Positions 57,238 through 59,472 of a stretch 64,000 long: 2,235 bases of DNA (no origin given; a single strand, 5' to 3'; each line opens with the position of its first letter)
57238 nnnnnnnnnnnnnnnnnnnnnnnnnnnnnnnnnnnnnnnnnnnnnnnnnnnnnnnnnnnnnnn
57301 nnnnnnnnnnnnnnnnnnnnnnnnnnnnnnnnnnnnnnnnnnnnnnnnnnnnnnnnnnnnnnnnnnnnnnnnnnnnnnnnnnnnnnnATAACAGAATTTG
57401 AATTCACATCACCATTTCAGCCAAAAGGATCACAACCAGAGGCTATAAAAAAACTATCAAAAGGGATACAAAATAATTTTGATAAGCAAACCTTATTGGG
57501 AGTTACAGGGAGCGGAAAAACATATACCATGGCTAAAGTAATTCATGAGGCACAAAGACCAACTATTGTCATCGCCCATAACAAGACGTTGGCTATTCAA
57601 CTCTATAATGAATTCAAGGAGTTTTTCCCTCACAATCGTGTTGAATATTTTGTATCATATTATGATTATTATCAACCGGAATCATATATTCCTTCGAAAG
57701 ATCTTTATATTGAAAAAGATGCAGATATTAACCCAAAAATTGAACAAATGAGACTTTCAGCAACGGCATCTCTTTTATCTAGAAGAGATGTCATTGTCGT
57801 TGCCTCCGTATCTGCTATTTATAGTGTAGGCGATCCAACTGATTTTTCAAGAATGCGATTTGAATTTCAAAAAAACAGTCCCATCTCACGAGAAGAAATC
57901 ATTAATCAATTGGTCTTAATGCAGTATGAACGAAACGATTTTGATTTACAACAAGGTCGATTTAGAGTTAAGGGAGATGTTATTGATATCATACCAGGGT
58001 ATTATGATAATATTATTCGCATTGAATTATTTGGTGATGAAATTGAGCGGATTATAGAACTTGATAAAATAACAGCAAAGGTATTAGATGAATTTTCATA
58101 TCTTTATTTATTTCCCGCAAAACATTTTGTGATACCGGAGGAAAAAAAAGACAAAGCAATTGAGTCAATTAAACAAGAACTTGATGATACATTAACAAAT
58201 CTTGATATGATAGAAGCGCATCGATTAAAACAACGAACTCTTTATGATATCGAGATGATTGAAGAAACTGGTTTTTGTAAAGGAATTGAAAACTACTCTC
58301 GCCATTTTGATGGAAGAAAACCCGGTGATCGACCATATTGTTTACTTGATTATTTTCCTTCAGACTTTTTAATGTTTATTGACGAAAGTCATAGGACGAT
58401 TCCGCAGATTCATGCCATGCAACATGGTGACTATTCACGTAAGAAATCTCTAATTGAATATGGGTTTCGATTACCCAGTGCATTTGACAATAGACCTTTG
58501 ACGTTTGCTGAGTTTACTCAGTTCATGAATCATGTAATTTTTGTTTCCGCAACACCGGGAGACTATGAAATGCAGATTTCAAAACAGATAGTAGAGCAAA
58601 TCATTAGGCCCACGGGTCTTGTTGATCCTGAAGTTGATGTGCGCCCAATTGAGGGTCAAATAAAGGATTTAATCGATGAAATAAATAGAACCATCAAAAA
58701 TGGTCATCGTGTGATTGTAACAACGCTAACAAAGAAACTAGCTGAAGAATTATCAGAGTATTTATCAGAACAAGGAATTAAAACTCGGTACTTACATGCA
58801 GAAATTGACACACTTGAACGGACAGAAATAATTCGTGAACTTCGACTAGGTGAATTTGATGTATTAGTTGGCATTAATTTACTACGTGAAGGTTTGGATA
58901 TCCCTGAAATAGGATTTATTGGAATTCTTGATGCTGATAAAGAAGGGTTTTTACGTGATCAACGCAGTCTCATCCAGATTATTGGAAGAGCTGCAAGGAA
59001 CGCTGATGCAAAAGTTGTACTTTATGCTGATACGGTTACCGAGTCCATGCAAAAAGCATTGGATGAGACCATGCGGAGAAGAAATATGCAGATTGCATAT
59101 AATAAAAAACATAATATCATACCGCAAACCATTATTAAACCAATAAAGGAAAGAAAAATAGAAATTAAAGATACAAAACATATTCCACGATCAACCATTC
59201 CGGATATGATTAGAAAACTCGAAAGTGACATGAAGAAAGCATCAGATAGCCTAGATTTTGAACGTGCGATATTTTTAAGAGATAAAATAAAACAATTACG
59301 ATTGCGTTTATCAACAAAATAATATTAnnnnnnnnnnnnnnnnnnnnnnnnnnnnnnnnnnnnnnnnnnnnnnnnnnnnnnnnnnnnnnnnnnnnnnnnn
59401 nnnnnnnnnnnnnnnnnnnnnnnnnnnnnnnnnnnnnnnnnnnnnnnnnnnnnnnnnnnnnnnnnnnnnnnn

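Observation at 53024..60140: Contiguous uvrA-uvrC-uvrB cluster followed by a cluster-less MutY-like glycosylase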

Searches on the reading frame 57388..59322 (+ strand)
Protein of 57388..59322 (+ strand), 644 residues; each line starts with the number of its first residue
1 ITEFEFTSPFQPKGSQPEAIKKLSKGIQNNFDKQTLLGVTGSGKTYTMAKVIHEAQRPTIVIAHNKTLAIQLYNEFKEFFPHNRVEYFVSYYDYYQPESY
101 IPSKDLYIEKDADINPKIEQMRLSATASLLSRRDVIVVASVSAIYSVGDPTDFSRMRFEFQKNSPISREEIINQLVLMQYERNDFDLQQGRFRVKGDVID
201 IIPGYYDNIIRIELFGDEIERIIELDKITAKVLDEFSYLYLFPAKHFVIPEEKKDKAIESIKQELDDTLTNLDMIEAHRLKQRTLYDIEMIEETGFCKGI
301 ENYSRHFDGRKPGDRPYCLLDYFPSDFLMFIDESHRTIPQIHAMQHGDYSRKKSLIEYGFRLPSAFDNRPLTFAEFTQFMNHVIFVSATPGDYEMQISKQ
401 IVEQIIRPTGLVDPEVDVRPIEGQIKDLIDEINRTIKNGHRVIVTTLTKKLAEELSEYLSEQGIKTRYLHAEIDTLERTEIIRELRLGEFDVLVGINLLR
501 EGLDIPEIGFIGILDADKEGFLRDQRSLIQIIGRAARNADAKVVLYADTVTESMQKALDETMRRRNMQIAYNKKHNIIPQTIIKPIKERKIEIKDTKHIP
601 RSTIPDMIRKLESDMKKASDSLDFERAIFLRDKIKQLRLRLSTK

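Call 7: search_protein_families(library=pfam, proteins=[window:57388-59322:+], max_evalue=0.01)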
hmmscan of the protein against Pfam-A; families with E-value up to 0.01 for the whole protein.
window:57388-59322:+ (644 aa): 11 families
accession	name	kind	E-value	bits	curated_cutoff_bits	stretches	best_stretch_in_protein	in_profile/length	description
PF17757.6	UvrB_inter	-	2.1e-28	98.7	22.9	1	159-247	2-91/91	UvrB interaction domain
PF12344.14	UvrB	-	5.4e-21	74.6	27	1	545-587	1-43/43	Ultra-violet resistance protein B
PF00271.37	Helicase_C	-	5.9e-20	72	23.5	1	425-538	3-109/110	Helicase conserved C-terminal domain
PF04851.21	ResIII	-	1.4e-13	51.5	22.5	1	11-86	3-83/164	Type III restriction enzyme, res subunit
PF02151.25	UVR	-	6.1e-10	39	21.5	1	607-638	3-34/36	UvrB/uvrC motif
PF00270.35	DEAD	-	2.5e-07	31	26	1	16-86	4-77/167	DEAD/DEAH box helicase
PF00225.29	Kinesin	-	0.00035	20.1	29.3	1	3-182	42-215/327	Kinesin motor domain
PF13604.12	AAA_30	-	0.00094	19.4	27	0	33-75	20-65/191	AAA domain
PF21090.3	P-loop_SecA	-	0.00098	19.2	27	1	424-505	18-97/205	SecA P-loop domain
PF01935.23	DUF87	-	0.0011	19.5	23.2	0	36-80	28-68/220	Helicase HerA, central domain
PF18766.7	SWI2_SNF2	-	0.0026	17.9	26.7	0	16-80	2-72/221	SWI2/SNF2 ATPase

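Call 8: search_protein_families(library=ncbifam, proteins=[window:57388-59322:+], max_evalue=0.01)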
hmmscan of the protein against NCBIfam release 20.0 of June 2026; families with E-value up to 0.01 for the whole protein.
window:57388-59322:+ (644 aa): 43 families (the best 25 are shown)
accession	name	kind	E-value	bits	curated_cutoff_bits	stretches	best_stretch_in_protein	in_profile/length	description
NF003673.1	PRK05298.1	equivalog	1.6e-302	1004.8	743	1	3-638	1-651/653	excinuclease ABC subunit UvrB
TIGR00631.1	uvrb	equivalog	8.2e-296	982.5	750.1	1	3-638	1-658/658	excinuclease ABC subunit UvrB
TIGR00580.2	mfd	equivalog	1.5e-21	76.6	800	2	176-464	2-252/907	transcription-repair coupling factor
NF007966.0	PRK10689.1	equivalog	4e-14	51.3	1329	1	32-268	15-234/1148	transcription-repair coupling factor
NF004066.1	PRK05580.1-3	equivalog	4.8e-14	51.6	813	2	448-544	549-653/788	primosomal protein N'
TIGR00595.1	priA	equivalog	2.4e-11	42.9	230.35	1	445-562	271-397/509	replication restart helicase PriA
NF053631.1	RNA_helic_CshA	equivalog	4.3e-11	42.3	646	1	432-573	228-367/434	degradosome RNA helicase CshA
NF053636.1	DDHlcsCsdAPsy1082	equivalog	7.7e-11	41.2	890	1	436-545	240-344/512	DEAD/DEAH box helicase CsdA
TIGR00643.1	recG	equivalog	1.6e-10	40.3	659.4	1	432-558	441-574/629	ATP-dependent DNA helicase RecG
NF004067.0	PRK05580.1-4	equivalog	6.5e-10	38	763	2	479-545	527-600/737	primosomal protein N'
NF053632.1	heli_RadD_YejH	equivalog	9.4e-10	37.4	720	1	426-542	237-346/573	DNA repair helicase RadD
NF004070.0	PRK05580.2-2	equivalog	8.2e-09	34.2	921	1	451-545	497-598/729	primosomal protein N'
NF004068.0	PRK05580.1-5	equivalog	2.1e-08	32.7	1249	1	446-545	554-660/795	primosomal protein N'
NF008394.0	PRK11192.1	equivalog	7.8e-08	31.6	507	1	438-539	246-342/441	ATP-dependent RNA helicase SrmB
NF008169.0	PRK10917.2-3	equivalog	1.2e-07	30.7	555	1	7-83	225-303/610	ATP-dependent DNA helicase RecG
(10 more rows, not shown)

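Call 34: find_related_loci(query=window:57388-59322:+, collection=genome_contigs, flank=6000)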
Query window:57388-59322:+ (644 aa) in genome_contigs; peptide patterns used: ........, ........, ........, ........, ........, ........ (x = any residue, [..] = any of these).
600 stretches matched a pattern (row limit reached: there are more); 600 encode a relative of the query (tblastn E <= 1e-3); the best 80 are kept; 80 distinct loci.
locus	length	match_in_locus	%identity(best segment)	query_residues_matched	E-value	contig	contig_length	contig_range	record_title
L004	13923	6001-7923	68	1-641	0e+0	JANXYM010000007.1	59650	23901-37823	MAG: Methanomicrobiales archaeon isolate GL140_3_metabat_414 GL140_3_k141_249881, whole genome shotgun sequence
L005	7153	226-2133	66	1-638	0e+0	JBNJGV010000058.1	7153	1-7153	MAG: Nanobdellota archaeon isolate Y22_30dBSe2.bin.106 NODE_7677_length_7153_cov_38.955203, whole genome shotgun sequenc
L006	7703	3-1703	66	71-637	0e+0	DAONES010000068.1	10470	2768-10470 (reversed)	MAG TPA_asm: Methanothrix sp. isolate AMR_MDS_3863 NODE_7208_length_10470_cov_15.667019, whole genome shotgun sequence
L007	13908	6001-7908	60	4-638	0e+0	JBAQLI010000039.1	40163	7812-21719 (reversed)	MAG: Candidatus Methanoperedens sp. isolate MFD12032_ilm_asm_bin13 k127_52998, whole genome shotgun sequence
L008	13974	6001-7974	58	1-641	0e+0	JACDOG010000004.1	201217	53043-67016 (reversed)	MAG: Thermoanaerobacteraceae bacterium isolate GB_MAG15_131 c_000000000051, whole genome shotgun sequence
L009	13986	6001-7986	56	4-640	0e+0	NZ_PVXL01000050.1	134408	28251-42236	Neomoorella stamsii strain DSM 26217 MOST_contig000050, whole genome shotgun sequence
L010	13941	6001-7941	57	4-642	0e+0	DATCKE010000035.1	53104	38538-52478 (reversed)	MAG TPA_asm: Clostridia bacterium isolate SMAG_U7088 k141_130939, whole genome shotgun sequence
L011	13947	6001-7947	58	4-638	0e+0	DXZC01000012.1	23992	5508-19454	MAG TPA_asm: Peptococcaceae bacterium isolate HRGM_Genome_4028 HRGM_Genome_4028_12, whole genome shotgun sequence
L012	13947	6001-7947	57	4-638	0e+0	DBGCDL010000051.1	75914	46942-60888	MAG TPA_asm: Oscillospiraceae bacterium isolate MAG11225 contig51, whole genome shotgun sequence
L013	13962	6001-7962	56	1-638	0e+0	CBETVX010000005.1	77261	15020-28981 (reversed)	MAG TPA_asm: uncultured Eubacteriales bacterium isolate SRR13515399_binner123_Refined_12 genome assembly, contig: ERZ250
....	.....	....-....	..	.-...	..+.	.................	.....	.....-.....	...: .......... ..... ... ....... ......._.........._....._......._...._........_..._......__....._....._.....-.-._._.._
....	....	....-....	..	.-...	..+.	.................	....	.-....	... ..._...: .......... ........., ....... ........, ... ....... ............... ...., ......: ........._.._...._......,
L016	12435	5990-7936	55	3-638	0e+0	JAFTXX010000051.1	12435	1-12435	MAG: Clostridia bacterium isolate RGIG4250 Roe_deer_Colon-5__c1912, whole genome shotgun sequence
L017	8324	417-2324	57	1-637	0e+0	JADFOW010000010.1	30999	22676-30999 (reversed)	MAG: Thaumarchaeota archaeon isolate B6T1L6 B6T1L6_NODE253, whole genome shotgun sequence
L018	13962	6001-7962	56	1-638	0e+0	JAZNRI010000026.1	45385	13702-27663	MAG: Lachnospiraceae bacterium isolate T1900044817_TS20190283.MAGScoT_cleanbin_000022 SGB_2824_k141_973411, whole genome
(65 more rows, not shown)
